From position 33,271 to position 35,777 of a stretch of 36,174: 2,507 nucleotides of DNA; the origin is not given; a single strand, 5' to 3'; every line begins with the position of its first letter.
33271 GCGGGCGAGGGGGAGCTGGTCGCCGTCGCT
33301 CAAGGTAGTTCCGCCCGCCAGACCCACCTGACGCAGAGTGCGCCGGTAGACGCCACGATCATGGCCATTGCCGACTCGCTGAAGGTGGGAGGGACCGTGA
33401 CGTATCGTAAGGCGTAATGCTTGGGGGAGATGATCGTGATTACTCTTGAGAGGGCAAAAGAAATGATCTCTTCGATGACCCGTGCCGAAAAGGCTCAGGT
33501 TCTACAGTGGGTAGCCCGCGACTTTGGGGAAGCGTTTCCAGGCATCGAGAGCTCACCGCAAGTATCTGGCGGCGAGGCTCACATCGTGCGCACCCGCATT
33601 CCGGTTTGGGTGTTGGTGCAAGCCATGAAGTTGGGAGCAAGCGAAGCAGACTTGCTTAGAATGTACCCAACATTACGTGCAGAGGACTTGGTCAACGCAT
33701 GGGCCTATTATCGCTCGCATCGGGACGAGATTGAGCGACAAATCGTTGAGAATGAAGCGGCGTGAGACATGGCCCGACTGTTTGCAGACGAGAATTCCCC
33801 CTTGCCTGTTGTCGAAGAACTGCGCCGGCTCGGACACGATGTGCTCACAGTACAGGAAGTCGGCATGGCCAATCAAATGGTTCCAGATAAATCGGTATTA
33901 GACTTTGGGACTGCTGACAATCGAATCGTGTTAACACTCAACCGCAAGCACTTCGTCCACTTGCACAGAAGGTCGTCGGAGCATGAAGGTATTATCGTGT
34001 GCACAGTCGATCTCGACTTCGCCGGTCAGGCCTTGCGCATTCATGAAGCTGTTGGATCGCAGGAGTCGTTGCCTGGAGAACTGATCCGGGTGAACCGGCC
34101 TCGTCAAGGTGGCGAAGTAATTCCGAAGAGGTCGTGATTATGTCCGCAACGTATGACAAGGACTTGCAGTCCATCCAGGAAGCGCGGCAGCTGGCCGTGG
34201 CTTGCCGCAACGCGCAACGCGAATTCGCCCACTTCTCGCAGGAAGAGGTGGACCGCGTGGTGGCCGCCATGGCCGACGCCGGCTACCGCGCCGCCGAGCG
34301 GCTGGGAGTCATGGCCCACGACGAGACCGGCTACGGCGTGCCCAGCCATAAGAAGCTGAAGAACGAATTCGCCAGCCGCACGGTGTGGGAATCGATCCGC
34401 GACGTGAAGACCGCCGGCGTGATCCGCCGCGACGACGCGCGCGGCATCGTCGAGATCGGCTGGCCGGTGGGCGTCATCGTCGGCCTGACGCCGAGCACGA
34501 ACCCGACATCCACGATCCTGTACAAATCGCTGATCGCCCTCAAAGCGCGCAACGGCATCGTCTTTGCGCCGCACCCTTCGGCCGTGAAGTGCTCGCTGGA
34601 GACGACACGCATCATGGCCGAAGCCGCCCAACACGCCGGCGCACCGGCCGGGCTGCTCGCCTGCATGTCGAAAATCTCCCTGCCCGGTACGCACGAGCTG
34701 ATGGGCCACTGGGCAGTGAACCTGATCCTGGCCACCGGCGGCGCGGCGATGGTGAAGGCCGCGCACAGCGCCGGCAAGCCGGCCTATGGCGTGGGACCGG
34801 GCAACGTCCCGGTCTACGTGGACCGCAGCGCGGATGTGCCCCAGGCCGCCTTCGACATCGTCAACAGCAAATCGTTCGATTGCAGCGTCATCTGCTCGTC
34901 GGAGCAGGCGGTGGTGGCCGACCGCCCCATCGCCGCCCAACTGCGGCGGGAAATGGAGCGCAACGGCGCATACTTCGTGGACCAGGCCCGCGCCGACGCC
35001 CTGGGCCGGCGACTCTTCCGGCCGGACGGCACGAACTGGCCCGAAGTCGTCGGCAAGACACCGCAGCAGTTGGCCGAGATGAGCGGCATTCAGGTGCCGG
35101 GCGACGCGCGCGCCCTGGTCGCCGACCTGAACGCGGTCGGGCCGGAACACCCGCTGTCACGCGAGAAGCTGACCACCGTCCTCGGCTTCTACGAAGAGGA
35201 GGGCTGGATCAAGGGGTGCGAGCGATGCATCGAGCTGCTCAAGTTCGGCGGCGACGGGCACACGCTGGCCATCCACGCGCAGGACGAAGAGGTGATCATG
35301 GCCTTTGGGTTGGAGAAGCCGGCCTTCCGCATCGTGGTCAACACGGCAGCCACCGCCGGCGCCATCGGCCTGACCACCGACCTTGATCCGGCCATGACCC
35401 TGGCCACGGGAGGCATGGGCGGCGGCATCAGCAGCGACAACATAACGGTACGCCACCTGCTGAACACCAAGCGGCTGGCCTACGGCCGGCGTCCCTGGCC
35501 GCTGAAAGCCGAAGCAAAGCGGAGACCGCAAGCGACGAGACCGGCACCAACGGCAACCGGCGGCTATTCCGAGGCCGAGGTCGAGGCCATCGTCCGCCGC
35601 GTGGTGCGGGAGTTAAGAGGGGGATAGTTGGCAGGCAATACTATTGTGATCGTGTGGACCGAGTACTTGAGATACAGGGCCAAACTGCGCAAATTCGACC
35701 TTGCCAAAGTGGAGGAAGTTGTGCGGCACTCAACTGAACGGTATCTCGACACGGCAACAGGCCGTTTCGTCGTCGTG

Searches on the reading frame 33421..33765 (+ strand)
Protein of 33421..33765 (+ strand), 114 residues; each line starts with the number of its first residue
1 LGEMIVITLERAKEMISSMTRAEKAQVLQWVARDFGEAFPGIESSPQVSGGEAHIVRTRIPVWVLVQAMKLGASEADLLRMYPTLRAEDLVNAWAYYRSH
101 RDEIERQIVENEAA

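Call 34: search_protein_families(library=pfam, proteins=[window:33421-33765:+], max_evalue=0.01)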
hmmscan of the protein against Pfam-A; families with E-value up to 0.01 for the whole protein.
window:33421-33765:+ (114 aa): 1 family
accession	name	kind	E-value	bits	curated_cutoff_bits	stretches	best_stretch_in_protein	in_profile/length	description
PF04255.20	DUF433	-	1.1e-17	64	23.6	1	42-97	1-56/56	Protein of unknown function (DUF433)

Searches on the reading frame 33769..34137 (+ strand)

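Call 34: search_protein_families(library=pfam, proteins=[window:33769-34137:+], max_evalue=0.01)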
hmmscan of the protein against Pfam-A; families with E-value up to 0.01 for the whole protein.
window:33769-34137:+ (122 aa): 2 families
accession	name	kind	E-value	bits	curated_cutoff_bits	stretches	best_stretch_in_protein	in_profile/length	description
PF18480.7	DUF5615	-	1.2e-21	77.1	23.8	1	3-110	2-109/110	Domain of unknown function (DUF5615)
PF18478.7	PIN_10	-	0.0016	18.9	26.2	1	3-59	2-60/84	PIN like domain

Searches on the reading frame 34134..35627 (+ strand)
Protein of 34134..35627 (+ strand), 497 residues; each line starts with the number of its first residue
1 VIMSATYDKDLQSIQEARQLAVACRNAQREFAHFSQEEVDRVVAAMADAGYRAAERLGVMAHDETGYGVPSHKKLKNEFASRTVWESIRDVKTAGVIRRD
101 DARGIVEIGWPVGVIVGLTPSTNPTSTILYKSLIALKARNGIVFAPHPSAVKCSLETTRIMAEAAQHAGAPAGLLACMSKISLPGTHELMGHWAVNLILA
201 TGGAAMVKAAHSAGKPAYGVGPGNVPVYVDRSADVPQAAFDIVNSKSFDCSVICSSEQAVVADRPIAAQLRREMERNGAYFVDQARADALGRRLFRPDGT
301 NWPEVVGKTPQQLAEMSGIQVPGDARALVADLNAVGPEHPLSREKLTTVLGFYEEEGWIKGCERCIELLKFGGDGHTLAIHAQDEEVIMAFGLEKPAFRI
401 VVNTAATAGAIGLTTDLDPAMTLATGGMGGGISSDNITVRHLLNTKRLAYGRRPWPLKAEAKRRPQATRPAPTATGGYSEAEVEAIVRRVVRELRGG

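Call 34: search_protein_families(library=pfam, proteins=[window:34134-35627:+], max_evalue=0.01)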
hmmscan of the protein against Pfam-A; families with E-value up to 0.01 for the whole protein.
window:34134-35627:+ (497 aa): 1 family
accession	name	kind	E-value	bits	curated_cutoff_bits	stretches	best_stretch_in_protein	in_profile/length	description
PF00171.27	Aldedh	-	2.9e-15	56.2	23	1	16-274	30-289/461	Aldehyde dehydrogenase family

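Call 50: find_encoding_contigs(protein=window:34134-35627:+, flank=10000, max_places=4)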
Protein window:34134-35627:+ (497 aa): no gene with exactly this product is on record in the collection.
